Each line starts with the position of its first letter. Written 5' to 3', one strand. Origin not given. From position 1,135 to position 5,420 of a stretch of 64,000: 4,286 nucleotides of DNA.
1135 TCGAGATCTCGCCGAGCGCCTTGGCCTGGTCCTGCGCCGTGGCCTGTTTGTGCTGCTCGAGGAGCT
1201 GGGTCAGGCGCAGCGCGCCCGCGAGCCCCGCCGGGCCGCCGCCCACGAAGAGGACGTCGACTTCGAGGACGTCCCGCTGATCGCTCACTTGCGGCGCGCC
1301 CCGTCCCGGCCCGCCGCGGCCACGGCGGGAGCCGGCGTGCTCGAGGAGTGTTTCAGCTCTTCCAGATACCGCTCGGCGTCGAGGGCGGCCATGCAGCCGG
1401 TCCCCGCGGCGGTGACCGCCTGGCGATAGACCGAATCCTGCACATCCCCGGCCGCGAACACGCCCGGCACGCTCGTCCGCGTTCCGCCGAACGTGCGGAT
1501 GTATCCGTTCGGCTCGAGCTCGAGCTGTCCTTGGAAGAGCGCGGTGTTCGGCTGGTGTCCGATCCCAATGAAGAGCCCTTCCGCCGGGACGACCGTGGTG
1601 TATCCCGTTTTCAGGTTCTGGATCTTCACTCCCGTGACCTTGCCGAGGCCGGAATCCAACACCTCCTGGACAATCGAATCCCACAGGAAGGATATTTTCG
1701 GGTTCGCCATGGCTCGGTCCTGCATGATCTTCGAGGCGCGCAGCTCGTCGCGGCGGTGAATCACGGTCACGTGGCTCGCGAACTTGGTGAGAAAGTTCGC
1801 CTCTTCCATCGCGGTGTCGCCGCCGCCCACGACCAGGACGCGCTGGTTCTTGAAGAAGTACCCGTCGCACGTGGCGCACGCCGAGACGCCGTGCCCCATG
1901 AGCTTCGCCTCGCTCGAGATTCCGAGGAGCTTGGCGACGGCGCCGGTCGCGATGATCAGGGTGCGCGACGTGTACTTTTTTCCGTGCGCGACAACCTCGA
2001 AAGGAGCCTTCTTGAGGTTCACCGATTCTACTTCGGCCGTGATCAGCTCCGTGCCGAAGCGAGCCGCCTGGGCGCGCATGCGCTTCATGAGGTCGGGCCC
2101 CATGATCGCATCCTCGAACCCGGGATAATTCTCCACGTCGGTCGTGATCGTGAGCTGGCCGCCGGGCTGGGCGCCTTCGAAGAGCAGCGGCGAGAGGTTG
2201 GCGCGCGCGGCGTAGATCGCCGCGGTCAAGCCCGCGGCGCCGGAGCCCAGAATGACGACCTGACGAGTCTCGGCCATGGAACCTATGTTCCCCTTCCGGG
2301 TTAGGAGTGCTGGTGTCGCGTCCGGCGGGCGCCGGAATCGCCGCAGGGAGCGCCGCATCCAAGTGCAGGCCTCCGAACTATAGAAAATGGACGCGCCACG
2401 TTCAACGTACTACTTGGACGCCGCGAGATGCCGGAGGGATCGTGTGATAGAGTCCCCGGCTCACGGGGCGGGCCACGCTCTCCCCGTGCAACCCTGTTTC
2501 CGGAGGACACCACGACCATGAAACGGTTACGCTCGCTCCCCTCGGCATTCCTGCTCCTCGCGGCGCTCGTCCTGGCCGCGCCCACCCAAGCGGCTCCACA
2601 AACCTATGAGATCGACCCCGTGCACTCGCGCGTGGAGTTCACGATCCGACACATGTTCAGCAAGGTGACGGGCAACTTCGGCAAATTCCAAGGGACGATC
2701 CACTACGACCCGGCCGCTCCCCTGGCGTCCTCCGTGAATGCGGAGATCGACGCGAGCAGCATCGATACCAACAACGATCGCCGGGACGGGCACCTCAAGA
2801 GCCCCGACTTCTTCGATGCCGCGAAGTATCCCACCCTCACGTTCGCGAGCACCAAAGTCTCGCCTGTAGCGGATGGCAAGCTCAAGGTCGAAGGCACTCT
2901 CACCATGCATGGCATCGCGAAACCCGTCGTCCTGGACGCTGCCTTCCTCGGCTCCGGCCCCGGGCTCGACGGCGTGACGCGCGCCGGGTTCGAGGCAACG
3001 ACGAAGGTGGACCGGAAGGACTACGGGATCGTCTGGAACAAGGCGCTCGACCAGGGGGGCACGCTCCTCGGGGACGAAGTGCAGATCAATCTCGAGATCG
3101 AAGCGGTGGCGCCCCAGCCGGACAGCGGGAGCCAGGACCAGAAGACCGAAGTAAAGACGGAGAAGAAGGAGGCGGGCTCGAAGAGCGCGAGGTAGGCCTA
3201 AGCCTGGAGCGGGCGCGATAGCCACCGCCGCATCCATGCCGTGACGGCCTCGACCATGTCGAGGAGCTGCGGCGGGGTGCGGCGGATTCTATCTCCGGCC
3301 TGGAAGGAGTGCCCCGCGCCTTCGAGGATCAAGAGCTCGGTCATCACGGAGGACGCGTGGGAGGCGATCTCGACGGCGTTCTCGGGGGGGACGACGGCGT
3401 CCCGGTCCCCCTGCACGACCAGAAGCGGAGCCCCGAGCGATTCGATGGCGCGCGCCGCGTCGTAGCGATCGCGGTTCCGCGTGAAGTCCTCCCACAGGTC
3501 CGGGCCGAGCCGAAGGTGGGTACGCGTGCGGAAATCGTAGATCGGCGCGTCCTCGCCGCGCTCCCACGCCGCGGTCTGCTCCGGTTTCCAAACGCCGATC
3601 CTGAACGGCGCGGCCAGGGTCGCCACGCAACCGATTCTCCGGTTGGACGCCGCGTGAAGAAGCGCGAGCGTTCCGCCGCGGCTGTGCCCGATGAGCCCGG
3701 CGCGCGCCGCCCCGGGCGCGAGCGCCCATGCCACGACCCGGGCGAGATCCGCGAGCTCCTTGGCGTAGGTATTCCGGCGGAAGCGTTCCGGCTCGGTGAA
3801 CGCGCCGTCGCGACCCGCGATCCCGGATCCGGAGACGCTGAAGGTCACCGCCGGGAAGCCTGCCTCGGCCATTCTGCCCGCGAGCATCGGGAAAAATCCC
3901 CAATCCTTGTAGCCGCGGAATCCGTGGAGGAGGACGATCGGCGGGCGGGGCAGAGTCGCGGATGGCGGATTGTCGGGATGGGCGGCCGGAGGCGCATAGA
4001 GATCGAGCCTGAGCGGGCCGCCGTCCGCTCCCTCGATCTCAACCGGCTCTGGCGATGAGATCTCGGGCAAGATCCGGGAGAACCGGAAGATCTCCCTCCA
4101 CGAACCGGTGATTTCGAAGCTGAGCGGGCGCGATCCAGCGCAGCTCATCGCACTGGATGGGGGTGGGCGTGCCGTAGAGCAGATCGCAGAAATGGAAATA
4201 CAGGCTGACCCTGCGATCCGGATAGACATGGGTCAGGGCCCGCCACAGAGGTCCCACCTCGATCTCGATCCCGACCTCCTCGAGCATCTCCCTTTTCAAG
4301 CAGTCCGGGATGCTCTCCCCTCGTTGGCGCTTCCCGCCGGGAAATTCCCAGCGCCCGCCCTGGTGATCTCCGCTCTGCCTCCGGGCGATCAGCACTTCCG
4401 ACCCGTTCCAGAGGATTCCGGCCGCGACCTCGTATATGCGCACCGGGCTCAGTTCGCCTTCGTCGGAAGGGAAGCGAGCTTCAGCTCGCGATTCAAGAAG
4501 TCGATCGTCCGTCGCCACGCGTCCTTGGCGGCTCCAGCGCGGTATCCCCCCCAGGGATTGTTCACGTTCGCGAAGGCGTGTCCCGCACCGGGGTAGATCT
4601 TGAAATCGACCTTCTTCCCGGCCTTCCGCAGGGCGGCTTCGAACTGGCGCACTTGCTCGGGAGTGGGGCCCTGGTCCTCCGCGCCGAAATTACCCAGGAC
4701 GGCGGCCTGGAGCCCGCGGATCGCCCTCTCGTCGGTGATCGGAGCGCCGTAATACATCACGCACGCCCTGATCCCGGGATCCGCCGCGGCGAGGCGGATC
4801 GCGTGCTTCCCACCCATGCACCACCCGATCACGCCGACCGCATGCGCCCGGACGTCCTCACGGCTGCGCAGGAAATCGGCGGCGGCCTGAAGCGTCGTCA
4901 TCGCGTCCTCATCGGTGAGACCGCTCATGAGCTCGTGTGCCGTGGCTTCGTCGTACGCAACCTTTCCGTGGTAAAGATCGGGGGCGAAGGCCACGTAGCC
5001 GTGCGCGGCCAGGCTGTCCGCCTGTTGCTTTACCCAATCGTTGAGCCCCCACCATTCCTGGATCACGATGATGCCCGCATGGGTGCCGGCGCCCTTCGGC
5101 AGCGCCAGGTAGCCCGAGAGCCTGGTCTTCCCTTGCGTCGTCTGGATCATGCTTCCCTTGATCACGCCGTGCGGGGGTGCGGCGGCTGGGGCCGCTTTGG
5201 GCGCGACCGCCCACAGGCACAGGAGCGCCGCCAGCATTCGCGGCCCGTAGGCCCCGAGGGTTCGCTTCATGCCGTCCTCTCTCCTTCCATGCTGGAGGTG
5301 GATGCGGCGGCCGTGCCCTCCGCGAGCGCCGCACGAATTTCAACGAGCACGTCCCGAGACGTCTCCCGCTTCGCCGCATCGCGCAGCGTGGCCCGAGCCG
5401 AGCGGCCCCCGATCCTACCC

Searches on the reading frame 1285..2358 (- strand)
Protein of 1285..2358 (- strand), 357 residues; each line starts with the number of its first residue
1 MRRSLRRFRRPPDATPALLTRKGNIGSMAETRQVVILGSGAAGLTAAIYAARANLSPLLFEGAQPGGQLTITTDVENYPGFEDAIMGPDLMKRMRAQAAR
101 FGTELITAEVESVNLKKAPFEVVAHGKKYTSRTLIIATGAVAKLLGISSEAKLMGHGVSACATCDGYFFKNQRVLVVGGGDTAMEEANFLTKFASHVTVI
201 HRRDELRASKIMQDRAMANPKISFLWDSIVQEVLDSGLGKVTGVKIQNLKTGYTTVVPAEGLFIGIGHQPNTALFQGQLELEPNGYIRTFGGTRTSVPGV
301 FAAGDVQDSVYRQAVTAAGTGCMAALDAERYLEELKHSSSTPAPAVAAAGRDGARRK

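Call 72: find_encoding_contigs(protein=window:1285-2358:-, flank=10000, max_places=1)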
Protein window:1285-2358:- (357 aa): no gene with exactly this product is on record in the collection.

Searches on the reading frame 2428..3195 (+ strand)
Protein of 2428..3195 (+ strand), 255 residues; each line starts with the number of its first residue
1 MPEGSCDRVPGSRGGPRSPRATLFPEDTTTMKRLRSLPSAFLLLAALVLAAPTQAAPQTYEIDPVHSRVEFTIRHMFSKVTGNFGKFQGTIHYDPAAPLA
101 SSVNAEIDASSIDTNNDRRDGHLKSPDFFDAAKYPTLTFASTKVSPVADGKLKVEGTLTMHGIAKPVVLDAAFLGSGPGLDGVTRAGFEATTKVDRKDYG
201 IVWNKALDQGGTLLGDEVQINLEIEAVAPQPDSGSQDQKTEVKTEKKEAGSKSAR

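Call 74: find_encoding_contigs(protein=window:2428-3195:+, flank=10000, max_places=1)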
Protein window:2428-3195:+ (255 aa): no gene with exactly this product is on record in the collection.

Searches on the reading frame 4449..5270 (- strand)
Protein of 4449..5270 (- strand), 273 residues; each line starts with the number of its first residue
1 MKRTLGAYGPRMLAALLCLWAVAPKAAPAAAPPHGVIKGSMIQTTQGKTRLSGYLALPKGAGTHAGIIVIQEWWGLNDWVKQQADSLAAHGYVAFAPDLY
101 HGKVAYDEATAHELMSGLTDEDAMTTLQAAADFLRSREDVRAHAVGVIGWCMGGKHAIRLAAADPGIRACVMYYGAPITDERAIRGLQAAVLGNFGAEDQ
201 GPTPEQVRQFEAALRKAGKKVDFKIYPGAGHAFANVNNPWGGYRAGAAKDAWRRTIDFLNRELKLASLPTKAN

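Call 75: find_encoding_contigs(protein=window:4449-5270:-, flank=10000, max_places=1)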
Protein window:4449-5270:- (273 aa): 3 contigs read that carry it; 1 place shown.
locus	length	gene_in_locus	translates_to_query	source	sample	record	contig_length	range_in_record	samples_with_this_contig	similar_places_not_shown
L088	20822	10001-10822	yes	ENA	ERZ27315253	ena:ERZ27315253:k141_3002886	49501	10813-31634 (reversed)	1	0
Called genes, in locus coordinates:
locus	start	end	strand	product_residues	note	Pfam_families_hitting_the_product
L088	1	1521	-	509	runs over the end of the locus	PF01523:PmbA_TldD_1st, PF19290:PmbA_TldD_2nd, PF19289:PmbA_TldD_3rd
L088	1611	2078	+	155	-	PF09969:DUF2203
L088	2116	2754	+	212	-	PF01596:Methyltransf_3, PF01135:PCMT (weak), PF13578:Methyltransf_24, PF13649:Methyltransf_25 (weak)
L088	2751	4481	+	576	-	PF14520:HHH_5 (faint), PF14716:HHH_8, PF14791:DNA_pol_B_thumb, PF02811:PHP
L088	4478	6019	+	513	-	-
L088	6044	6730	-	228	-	PF13483:Lactamase_B_3, PF00753:Lactamase_B, PF12706:Lactamase_B_2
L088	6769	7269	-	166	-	PF00578:AhpC-TSA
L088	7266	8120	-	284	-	PF00730:HhH-GPD, PF00633:HHH (faint), PF10576:EndIII_4Fe-2S (weak)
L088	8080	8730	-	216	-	PF02190:LON_substr_bdg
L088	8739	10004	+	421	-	PF08331:QueG_DUF1730, PF13484:Fer4_16, PF13646:HEAT_2, PF03130:HEAT_PBS (faint)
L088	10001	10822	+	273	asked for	PF12740:PETase (weak), PF01738:DLH, PF08840:BAAT_C (faint), PF00326:Peptidase_S9 (weak)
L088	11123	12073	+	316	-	PF01738:DLH (faint), PF00561:Abhydrolase_1, PF12146:Hydrolase_4 (weak), PF20408:Abhydrolase_11 (faint), PF12697:Abhydrolase_6, PF00326:Peptidase_S9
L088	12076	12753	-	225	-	PF04264:YceI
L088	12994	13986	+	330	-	PF00890:FAD_binding_2 (faint), PF01266:DAO (faint), PF03486:HI0933_like (faint), PF07992:Pyr_redox_2, PF12831:FAD_oxidored (faint), PF13450:NAD_binding_8 (faint), PF13738:Pyr_redox_3, PF00070:Pyr_redox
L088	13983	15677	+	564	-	PF21162:ETFQO_UQ-bd, PF05187:Fer4_ETF_QO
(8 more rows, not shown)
